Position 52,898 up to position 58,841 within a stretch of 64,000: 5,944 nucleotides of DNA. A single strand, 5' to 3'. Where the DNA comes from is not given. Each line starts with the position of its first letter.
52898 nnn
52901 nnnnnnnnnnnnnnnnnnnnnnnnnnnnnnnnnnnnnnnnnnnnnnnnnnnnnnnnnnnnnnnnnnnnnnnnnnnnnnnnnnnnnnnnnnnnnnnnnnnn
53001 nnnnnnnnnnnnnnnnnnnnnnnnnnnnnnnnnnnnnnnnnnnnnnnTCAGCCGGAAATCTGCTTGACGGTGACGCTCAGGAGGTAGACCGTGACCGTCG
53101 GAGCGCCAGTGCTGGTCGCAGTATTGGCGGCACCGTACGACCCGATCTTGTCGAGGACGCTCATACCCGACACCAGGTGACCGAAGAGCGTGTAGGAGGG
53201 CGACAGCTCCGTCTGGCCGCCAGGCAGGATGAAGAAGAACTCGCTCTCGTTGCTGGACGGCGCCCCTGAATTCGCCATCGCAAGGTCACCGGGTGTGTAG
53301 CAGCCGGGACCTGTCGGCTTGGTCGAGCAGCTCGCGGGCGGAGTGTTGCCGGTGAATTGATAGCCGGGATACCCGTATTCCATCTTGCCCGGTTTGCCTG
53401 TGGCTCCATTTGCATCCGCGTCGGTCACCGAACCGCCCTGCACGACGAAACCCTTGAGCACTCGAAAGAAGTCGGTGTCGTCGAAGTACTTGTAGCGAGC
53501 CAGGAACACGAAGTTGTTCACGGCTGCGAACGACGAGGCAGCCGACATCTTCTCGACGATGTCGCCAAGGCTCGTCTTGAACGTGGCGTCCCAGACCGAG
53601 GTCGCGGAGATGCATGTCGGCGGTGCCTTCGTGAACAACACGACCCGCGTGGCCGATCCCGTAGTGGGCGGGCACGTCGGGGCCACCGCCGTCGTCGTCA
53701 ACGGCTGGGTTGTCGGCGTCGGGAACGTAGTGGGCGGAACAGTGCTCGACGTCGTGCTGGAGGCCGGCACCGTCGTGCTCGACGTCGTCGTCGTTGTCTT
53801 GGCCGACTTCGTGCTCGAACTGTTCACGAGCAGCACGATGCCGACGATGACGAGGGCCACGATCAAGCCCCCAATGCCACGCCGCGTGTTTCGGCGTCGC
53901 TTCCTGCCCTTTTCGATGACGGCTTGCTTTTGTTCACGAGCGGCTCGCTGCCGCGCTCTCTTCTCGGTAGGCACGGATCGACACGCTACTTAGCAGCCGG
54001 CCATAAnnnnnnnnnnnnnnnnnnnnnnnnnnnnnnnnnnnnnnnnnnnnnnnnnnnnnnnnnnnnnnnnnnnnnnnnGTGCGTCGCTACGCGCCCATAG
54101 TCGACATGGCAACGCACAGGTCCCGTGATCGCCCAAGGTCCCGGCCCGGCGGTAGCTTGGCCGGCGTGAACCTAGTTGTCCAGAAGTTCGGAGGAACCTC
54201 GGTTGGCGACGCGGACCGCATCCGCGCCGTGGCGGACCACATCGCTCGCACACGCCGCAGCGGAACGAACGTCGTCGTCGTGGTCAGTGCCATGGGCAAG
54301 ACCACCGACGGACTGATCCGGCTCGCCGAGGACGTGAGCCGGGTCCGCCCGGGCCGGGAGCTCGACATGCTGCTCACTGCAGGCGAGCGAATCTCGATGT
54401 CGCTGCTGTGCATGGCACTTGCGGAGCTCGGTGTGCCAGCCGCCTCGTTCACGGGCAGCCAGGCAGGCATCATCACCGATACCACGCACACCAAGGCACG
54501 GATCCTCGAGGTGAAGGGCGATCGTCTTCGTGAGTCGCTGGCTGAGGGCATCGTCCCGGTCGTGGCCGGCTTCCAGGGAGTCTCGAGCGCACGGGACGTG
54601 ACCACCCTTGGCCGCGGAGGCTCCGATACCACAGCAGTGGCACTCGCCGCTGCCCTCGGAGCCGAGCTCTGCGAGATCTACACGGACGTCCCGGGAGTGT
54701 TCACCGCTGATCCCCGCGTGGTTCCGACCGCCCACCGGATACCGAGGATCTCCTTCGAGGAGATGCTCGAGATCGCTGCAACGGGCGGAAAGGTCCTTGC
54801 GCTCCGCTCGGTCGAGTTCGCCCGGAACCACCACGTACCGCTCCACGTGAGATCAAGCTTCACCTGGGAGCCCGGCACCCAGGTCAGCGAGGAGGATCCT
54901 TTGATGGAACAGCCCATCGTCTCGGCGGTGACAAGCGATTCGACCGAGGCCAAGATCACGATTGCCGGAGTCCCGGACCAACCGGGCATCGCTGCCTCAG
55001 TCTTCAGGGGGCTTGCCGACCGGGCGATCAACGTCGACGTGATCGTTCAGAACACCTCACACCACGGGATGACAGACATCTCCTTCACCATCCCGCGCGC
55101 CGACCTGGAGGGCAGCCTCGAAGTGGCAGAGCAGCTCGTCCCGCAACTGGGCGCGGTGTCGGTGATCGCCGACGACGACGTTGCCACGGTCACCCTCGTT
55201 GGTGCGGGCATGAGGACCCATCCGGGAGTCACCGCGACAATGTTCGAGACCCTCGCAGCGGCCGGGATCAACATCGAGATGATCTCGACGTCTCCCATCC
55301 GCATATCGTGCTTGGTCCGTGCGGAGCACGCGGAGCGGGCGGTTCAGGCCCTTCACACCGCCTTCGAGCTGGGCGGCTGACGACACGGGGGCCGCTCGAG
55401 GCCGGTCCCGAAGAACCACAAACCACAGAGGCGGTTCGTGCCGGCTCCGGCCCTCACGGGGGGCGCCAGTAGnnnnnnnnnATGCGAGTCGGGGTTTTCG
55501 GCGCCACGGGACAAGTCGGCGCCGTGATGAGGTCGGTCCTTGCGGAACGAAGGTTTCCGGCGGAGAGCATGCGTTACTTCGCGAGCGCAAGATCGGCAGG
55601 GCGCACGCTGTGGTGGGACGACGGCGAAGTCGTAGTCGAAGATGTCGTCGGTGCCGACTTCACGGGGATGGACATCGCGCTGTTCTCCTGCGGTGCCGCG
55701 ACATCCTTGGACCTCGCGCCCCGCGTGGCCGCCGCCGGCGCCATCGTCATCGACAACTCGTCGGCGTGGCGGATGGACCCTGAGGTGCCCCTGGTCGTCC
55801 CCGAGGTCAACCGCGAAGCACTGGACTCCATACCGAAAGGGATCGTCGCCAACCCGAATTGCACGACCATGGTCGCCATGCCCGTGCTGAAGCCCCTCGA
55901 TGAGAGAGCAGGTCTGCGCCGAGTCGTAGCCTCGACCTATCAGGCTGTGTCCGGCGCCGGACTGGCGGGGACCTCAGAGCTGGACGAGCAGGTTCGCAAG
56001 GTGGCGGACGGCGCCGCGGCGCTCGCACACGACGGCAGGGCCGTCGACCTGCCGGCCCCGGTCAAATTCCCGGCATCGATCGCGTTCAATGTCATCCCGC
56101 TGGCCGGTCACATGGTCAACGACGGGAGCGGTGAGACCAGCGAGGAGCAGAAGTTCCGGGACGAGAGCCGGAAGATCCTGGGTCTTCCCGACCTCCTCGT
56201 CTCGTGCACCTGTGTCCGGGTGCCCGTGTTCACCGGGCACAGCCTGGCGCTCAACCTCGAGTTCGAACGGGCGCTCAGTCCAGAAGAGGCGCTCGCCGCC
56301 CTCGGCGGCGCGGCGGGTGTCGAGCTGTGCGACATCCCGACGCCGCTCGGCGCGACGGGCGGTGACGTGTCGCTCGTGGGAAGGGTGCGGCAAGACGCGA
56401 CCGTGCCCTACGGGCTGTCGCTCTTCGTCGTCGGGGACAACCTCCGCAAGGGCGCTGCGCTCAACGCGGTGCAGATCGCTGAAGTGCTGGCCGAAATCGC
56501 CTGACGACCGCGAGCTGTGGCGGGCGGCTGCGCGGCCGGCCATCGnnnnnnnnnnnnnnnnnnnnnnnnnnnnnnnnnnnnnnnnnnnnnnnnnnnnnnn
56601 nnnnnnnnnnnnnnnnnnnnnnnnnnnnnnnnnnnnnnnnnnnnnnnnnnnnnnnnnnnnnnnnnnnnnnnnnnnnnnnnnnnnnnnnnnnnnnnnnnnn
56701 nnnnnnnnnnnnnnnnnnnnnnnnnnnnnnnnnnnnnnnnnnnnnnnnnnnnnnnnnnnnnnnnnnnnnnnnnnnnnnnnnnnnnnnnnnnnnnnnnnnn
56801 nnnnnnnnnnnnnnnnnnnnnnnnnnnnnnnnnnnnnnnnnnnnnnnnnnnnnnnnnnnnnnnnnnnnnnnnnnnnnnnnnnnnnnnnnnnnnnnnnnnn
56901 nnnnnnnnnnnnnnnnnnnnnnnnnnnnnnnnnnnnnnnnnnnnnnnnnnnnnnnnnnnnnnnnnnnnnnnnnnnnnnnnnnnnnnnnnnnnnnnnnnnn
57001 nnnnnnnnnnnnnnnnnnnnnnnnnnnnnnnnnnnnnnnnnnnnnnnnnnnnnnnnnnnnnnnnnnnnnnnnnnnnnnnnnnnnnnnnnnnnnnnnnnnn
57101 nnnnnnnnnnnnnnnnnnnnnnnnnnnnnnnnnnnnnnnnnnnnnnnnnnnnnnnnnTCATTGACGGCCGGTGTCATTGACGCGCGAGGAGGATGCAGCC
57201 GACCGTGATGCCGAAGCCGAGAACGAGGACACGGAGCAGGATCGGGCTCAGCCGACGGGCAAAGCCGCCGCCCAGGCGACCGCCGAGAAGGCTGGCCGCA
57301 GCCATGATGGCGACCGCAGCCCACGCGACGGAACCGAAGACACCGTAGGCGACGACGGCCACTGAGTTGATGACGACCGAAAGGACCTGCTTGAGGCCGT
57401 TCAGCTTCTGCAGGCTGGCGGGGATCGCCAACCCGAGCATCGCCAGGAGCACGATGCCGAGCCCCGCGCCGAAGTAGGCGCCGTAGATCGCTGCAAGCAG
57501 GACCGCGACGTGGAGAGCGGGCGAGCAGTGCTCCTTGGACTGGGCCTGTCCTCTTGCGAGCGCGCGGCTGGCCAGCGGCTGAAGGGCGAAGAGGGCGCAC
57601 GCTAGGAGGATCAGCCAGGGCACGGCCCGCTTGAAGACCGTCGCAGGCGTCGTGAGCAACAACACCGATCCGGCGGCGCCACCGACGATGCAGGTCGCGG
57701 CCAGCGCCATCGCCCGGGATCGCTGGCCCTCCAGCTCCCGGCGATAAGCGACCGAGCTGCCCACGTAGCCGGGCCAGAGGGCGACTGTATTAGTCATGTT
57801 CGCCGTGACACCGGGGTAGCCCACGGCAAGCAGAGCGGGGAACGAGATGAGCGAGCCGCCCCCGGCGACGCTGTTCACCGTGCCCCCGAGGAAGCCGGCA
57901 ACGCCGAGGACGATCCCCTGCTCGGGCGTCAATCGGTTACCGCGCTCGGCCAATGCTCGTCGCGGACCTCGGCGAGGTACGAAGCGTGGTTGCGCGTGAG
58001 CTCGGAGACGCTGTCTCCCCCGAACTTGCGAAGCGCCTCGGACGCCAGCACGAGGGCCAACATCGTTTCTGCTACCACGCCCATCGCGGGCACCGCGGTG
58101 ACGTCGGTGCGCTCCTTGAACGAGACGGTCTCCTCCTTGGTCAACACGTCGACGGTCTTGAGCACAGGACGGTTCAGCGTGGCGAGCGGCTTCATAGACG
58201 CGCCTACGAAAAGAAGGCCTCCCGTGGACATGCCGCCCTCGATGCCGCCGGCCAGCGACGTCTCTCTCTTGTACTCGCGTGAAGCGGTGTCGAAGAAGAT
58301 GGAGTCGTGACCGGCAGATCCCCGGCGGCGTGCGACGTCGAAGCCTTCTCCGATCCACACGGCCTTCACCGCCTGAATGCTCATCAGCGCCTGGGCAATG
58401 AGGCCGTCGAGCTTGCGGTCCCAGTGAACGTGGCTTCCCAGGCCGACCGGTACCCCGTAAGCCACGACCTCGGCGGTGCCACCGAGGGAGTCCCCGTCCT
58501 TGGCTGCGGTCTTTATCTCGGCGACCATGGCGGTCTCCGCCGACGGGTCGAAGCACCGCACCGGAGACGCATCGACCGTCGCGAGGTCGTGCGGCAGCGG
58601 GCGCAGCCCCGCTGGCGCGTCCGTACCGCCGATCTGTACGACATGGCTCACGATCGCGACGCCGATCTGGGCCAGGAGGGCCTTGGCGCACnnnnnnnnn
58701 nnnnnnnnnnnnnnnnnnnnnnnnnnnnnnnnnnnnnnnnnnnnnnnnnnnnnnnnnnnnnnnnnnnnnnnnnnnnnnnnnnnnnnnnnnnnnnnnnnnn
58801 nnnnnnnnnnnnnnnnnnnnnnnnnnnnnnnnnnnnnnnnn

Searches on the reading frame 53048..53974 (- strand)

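Call 18: search_protein_families(library=pfam, proteins=[window:53048-53974:-], max_evalue=0.001)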
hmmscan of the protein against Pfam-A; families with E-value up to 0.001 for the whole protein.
window:53048-53974:- (308 aa): 1 family
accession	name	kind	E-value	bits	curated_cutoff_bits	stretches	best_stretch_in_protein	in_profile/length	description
PF00160.26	Pro_isomerase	-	6.5e-26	91.9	21.7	1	131-301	3-157/159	Cyclophilin type peptidyl-prolyl cis-trans isomerase/CLD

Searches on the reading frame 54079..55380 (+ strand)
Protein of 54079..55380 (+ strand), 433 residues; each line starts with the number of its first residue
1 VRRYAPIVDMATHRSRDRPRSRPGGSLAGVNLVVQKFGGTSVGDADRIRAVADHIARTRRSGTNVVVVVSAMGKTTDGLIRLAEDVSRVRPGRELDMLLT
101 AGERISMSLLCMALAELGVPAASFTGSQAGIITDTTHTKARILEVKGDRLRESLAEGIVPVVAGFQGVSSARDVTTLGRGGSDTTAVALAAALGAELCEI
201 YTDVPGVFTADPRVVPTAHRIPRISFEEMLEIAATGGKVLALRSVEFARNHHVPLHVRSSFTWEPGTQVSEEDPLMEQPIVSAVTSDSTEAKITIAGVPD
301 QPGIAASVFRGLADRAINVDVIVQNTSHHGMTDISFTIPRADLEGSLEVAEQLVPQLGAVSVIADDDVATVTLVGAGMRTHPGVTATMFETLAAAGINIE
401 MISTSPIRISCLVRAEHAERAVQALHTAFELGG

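Call 18: search_protein_families(library=pfam, proteins=[window:54079-55380:+], max_evalue=0.001)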
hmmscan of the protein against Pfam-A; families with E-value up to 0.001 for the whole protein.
window:54079-55380:+ (433 aa): 5 families
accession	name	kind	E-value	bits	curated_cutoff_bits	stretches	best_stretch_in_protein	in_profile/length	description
PF00696.33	AA_kinase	-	3.1e-57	194.5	24.9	1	31-259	1-234/234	Amino acid kinase family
PF22468.2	ACT_9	-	3.3e-38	129.7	27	2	371-429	1-61/61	ACT domain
PF13840.12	ACT_7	-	7.6e-24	83.8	27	1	364-426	2-64/65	ACT domain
PF01842.31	ACT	-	4.3e-19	68.4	27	2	295-353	4-61/66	ACT domain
PF22629.2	ACT_AHAS_ss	-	4.9e-05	23.8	27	0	298-344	5-53/67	AHAS small subunit-like ACT domain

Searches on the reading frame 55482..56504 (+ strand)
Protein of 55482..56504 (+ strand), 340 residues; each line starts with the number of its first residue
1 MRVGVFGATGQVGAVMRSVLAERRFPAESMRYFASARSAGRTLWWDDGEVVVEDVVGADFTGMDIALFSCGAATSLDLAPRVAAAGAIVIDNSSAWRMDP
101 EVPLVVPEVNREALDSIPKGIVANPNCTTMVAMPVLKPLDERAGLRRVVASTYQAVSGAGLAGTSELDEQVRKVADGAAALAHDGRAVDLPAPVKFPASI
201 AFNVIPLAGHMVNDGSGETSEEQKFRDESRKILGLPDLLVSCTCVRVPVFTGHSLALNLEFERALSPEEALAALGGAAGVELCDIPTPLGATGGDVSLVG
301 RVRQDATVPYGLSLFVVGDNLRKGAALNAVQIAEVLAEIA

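Call 18: search_protein_families(library=pfam, proteins=[window:55482-56504:+], max_evalue=0.001)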
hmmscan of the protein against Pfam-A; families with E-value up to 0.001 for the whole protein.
window:55482-56504:+ (340 aa): 2 families
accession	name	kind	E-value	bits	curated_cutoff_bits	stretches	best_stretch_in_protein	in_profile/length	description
PF02774.23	Semialdhyde_dhC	-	4.1e-44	151.4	26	1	136-323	1-184/184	Semialdehyde dehydrogenase, dimerisation domain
PF01118.30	Semialdhyde_dh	-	1.9e-31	109.4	26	1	2-116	1-120/121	Semialdehyde dehydrogenase, NAD binding domain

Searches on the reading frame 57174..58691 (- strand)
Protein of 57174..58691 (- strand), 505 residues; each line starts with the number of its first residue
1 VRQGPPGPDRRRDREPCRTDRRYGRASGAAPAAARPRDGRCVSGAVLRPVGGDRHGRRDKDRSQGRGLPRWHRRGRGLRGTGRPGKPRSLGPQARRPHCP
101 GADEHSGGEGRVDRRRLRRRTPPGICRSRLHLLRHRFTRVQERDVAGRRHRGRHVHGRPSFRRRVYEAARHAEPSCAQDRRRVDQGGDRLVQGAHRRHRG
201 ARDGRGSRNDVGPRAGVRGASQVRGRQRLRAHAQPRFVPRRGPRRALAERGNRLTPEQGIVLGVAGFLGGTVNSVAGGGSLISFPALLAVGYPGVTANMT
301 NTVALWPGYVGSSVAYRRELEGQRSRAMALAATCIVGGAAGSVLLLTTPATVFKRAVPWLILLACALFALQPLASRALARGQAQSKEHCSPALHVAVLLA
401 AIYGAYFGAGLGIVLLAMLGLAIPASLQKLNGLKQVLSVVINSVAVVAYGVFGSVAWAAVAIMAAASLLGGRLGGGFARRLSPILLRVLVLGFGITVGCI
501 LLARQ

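Call 47: search_protein_families(library=pfam, proteins=[window:57174-58691:-], max_evalue=0.001)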
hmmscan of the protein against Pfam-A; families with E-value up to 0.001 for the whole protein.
window:57174-58691:- (505 aa): 1 family
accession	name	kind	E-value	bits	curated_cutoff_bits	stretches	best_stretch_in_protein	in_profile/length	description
PF01925.25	TauE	-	4.6e-37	128.4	32.6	1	263-499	2-235/237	Sulfite exporter TauE/SafE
